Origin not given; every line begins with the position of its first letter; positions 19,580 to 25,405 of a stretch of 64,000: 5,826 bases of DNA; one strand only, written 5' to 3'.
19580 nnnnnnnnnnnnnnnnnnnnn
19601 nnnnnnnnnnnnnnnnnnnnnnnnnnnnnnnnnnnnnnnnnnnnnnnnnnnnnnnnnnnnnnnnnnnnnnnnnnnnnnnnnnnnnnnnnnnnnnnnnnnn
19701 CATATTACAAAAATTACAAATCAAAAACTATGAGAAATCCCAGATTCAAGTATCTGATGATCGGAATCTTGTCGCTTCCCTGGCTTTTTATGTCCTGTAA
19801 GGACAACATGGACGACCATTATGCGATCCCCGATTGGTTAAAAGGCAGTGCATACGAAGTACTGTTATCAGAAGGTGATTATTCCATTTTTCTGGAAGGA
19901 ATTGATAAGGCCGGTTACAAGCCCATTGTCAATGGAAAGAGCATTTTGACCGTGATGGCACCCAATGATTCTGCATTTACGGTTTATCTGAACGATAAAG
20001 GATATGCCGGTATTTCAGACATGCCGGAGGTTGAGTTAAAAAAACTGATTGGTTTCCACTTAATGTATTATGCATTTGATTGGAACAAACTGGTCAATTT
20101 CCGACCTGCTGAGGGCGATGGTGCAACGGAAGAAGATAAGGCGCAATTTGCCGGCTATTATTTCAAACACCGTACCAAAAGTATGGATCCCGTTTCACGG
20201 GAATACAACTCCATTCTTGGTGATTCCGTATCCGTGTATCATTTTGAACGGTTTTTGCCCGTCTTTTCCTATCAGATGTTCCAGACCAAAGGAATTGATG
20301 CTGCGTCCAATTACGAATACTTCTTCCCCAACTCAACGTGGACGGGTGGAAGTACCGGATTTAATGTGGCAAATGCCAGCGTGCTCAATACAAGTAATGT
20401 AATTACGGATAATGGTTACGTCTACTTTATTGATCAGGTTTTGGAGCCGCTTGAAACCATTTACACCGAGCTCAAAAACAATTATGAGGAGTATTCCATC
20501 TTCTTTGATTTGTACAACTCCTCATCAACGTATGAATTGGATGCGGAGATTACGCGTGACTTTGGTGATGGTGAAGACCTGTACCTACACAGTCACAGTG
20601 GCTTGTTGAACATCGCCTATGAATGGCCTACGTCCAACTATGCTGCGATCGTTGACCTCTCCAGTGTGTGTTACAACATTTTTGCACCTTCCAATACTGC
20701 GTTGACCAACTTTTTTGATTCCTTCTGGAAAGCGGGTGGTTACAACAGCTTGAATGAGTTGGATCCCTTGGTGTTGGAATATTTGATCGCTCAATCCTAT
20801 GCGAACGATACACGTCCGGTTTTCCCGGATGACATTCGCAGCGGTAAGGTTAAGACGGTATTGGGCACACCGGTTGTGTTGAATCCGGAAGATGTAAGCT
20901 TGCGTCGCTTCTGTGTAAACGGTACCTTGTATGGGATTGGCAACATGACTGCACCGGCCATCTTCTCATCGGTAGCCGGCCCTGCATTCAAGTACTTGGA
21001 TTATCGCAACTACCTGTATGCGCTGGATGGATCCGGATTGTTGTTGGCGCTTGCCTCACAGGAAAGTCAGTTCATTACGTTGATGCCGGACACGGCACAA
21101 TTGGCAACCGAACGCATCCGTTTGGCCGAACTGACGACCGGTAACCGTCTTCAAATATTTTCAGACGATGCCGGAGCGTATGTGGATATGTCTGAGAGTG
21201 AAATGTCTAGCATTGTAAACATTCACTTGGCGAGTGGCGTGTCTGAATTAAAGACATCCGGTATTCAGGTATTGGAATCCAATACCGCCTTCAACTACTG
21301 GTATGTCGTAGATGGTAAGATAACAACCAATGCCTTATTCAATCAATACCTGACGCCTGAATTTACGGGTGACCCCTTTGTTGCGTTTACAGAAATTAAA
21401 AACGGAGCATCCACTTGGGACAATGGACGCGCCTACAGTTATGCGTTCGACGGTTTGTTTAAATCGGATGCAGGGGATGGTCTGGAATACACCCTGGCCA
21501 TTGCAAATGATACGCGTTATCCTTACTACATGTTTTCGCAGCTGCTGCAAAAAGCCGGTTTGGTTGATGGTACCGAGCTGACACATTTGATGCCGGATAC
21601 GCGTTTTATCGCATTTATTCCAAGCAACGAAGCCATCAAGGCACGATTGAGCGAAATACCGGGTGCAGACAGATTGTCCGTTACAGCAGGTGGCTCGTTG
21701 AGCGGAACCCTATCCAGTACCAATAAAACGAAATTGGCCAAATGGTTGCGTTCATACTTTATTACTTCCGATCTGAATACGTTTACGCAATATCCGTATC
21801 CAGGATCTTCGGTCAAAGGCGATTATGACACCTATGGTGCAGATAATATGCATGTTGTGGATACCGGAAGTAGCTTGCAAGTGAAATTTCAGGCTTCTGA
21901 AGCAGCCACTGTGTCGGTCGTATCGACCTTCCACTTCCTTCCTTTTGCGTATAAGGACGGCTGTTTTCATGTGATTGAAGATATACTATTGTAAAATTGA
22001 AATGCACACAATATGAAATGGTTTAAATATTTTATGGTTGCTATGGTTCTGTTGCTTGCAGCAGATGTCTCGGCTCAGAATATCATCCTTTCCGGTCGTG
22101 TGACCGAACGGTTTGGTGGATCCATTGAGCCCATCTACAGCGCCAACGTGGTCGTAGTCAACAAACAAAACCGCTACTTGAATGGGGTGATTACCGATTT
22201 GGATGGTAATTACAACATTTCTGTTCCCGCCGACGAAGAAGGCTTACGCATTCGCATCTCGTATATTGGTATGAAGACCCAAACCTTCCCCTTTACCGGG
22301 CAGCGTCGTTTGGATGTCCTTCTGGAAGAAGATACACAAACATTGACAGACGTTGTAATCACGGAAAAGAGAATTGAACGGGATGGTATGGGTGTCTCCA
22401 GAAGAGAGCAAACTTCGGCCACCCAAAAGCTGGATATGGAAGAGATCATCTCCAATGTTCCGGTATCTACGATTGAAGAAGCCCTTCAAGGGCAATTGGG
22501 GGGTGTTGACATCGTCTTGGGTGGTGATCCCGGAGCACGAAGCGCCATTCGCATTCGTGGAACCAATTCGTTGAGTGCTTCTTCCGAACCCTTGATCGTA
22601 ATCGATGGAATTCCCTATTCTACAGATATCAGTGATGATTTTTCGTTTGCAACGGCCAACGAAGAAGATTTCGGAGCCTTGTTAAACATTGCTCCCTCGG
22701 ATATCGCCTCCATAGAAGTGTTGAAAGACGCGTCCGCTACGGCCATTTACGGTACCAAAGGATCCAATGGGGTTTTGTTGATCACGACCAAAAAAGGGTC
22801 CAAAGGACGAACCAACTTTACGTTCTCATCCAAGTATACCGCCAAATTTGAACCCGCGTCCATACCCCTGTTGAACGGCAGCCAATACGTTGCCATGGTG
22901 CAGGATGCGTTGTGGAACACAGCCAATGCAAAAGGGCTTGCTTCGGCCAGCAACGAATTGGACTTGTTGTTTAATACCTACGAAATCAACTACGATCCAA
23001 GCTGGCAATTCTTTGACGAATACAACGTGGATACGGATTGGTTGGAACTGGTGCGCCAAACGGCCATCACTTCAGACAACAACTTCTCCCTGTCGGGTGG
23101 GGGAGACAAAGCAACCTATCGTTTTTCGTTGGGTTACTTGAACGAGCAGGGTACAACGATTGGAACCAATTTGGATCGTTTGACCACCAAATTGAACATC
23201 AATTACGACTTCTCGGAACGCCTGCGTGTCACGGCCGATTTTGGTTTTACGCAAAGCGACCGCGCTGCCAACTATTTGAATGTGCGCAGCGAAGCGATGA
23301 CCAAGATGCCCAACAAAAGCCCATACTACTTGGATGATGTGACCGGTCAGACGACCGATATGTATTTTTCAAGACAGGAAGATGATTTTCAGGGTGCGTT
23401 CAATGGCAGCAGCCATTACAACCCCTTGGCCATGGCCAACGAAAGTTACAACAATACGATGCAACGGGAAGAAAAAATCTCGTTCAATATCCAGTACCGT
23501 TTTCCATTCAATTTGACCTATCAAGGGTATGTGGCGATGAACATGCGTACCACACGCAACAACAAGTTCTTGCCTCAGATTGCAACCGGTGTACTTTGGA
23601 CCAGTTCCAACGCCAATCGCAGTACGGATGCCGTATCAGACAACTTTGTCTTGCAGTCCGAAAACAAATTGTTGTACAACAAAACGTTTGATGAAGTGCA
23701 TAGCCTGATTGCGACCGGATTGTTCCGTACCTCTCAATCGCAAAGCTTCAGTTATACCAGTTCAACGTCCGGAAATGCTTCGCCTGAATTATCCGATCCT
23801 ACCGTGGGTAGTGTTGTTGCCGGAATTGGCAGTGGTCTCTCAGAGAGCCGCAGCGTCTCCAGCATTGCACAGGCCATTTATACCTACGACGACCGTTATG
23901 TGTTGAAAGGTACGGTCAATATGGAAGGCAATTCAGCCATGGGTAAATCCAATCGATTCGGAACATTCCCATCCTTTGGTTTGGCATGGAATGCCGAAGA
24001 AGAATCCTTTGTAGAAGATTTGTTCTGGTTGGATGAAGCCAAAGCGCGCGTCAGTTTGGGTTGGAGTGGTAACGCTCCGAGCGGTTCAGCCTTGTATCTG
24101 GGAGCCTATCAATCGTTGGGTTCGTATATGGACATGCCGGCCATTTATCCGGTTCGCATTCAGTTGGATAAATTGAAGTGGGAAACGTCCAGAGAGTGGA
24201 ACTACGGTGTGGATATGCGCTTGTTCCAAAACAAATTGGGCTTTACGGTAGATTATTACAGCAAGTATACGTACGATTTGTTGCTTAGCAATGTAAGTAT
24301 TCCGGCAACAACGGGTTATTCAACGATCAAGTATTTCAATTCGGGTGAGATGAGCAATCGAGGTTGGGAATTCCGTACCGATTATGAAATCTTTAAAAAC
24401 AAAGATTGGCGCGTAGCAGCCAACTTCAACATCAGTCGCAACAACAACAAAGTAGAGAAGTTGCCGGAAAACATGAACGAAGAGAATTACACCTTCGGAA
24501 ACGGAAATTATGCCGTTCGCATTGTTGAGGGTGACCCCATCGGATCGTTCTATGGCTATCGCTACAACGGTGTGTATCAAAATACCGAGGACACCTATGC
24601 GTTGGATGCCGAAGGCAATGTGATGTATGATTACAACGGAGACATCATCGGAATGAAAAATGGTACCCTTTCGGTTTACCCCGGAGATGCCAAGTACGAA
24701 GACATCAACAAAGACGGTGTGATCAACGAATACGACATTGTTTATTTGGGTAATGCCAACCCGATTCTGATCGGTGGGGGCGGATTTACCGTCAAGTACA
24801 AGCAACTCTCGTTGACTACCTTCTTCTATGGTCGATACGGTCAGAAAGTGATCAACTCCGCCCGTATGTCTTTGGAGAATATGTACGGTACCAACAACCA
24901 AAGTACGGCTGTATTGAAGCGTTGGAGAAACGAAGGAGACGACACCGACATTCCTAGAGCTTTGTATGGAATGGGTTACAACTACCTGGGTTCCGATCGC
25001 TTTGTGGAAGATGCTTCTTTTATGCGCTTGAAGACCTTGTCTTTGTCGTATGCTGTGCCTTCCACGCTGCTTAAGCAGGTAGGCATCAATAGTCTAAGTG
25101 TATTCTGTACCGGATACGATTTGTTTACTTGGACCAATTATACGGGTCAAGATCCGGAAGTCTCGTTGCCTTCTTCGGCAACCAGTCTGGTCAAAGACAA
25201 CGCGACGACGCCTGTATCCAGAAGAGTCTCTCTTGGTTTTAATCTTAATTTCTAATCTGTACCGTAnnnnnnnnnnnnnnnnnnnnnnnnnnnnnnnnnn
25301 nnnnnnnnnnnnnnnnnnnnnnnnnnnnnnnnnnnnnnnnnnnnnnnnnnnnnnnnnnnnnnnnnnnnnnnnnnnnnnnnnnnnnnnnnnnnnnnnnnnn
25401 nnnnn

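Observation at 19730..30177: Fasciclin (FAS1) lipoproteins as the surface glycan-binding complement of both SusC/D pairs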

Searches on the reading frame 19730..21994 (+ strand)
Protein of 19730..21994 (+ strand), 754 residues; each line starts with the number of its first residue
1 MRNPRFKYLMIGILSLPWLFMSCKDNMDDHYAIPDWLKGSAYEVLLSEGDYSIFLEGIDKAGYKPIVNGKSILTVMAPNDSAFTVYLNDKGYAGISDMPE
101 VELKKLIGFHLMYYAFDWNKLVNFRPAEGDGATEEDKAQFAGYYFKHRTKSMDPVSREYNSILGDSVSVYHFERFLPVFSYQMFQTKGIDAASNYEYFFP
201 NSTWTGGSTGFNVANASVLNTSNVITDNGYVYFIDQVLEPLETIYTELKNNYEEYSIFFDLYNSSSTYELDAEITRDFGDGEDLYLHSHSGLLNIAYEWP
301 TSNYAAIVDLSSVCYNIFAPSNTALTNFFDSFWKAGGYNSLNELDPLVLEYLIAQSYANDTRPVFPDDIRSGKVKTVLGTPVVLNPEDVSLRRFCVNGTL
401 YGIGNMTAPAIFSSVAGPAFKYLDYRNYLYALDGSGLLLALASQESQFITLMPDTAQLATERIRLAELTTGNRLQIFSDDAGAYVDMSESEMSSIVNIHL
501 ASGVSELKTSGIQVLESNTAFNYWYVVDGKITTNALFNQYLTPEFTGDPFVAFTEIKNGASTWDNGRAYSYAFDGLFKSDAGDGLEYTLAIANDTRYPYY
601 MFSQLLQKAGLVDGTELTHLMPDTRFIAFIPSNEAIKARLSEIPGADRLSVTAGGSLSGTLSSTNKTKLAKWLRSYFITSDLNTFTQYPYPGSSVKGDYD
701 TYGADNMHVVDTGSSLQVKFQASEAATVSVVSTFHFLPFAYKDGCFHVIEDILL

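Call 7: search_protein_families(library=pfam, proteins=[window:19730-21994:+], max_evalue=0.01)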
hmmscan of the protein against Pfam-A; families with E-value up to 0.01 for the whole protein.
window:19730-21994:+ (754 aa): 1 family
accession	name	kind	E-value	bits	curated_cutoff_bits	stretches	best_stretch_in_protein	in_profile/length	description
PF02469.27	Fasciclin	-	5.3e-11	43.2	22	0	50-117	2-68/123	Fasciclin domain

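Call 9: search_protein_families(library=ncbifam, proteins=[window:19730-21994:+], max_evalue=0.01)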
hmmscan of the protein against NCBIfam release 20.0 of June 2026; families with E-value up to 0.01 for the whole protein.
window:19730-21994:+ (754 aa): 0 families

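Call 17: search_solved_structures(query=window:19730-21994:+, max_evalue=1)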
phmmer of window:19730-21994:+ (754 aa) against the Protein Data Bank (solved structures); distinct sequences matched with E-value up to 1: 13.
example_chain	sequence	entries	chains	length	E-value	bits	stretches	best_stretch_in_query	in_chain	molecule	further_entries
7asg_A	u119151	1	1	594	0.23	12.9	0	39-89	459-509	Transforming growth factor-beta-induced protein ig-h3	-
7as7_A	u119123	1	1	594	0.27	12.7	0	39-88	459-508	Transforming growth factor-beta-induced protein ig-h3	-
3vnc_A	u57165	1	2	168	0.38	12.3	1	679-742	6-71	TIP-alpha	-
3guq_A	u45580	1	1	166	0.38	12.2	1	679-742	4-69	Putative uncharacterized protein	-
3gio_A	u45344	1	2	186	0.38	12.2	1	679-742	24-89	Putative uncharacterized protein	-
5nv6_A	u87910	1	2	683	0.39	12.2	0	39-88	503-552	Transforming growth factor-beta-induced protein ig-h3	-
5yjh_A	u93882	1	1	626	0.62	11.5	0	210-241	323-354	Periostin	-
5yjg_A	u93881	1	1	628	0.63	11.5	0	210-241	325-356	Periostin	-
2ltc_A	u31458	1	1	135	0.77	11.2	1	39-109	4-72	Transforming growth factor-beta-induced protein ig-h3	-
1x3b_A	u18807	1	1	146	0.8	11.2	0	39-99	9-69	Transforming growth factor-beta induced protein IG-H3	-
2ltb_A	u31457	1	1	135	0.81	11.1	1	39-100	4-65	Transforming growth factor-beta-induced protein ig-h3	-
7asc_A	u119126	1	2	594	0.89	11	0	39-87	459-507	Transforming growth factor-beta-induced protein ig-h3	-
2vxp_A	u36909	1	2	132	0.98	10.9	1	39-100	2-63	TRANSFORMING GROWTH FACTOR-BETA-INDUCED PROTEIN IG-H3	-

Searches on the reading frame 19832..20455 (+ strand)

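Call 39: search_protein_families(library=pfam, proteins=[window:19832-20455:+], max_evalue=10)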
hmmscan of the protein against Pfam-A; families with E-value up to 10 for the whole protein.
window:19832-20455:+ (208 aa): 1 family
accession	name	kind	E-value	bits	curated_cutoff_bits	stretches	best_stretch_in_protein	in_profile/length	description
PF02469.27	Fasciclin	-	4.4e-08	33.8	22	2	16-88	2-73/123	Fasciclin domain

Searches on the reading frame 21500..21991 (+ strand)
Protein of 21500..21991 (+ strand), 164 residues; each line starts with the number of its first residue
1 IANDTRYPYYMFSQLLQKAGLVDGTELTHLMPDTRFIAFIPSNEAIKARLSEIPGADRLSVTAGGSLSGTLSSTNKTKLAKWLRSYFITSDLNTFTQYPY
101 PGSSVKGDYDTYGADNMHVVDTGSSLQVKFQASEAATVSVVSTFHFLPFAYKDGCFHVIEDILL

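Call 39: search_protein_families(library=pfam, proteins=[window:21500-21991:+], max_evalue=10)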
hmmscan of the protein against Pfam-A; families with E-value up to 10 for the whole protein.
window:21500-21991:+ (164 aa): 2 families
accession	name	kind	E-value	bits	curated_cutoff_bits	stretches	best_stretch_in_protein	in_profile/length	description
PF02469.27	Fasciclin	-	0.062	13.9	22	1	11-93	5-68/123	Fasciclin domain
PF13173.12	AAA_14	-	0.17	12.3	27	1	102-152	78-126/129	AAA domain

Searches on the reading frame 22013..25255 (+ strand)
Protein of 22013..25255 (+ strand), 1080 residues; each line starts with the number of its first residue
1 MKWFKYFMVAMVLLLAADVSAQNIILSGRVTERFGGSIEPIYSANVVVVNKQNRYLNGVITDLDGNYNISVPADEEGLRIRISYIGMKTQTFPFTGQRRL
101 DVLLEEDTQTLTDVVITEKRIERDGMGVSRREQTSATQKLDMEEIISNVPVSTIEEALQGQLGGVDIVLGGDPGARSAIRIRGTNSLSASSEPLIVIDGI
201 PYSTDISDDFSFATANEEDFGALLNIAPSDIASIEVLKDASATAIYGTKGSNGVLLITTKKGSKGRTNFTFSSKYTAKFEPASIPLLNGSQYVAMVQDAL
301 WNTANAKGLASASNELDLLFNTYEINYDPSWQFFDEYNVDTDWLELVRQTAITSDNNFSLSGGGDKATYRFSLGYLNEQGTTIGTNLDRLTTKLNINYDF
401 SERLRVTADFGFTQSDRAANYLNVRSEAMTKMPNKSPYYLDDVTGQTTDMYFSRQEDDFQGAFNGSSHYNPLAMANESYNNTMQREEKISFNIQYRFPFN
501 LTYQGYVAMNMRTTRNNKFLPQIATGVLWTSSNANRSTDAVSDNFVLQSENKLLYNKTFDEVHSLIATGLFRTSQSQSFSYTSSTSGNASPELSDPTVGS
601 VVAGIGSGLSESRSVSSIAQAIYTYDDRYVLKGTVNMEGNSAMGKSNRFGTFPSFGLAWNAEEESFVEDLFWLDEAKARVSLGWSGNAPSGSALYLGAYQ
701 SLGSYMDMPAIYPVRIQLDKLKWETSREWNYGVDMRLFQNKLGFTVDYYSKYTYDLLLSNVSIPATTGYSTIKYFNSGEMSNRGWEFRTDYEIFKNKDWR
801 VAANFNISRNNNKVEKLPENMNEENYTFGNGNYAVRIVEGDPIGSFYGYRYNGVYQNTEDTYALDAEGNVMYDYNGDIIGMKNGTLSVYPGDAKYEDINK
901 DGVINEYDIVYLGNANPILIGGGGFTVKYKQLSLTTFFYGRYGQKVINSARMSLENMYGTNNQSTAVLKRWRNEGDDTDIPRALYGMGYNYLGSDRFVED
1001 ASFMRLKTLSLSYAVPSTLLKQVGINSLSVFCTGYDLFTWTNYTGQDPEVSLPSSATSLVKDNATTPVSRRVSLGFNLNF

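Call 7: search_protein_families(library=pfam, proteins=[window:22013-25255:+], max_evalue=0.01)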
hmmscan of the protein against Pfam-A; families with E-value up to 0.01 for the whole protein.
window:22013-25255:+ (1080 aa): 3 families
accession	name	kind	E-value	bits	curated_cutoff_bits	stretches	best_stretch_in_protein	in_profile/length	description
PF07715.20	Plug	-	1.1e-16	61.7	23.9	1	130-254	2-107/107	TonB-dependent Receptor Plug Domain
PF13715.12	CarbopepD_reg_2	-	2.5e-09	37.5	32.2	1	27-116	2-88/88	CarboxypepD_reg-like domain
PF13620.12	CarboxypepD_reg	-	9.2e-08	32.8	32.3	1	26-95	2-68/82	Carboxypeptidase regulatory-like domain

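Call 9: search_protein_families(library=ncbifam, proteins=[window:22013-25255:+], max_evalue=0.01)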
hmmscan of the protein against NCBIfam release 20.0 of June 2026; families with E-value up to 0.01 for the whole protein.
window:22013-25255:+ (1080 aa): 2 families
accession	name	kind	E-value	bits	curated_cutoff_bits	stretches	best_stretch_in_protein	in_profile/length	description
TIGR04056.1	OMP_RagA_SusC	subfamily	1.2e-228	762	368.25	1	26-1080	3-981/981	SusC/RagA family TonB-linked outer membrane protein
TIGR04057.1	SusC_RagA_signa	signature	1.5e-16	59.9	46.2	1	230-260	1-31/31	SusC/RagA subfamily TonB-dependent outer membrane receptor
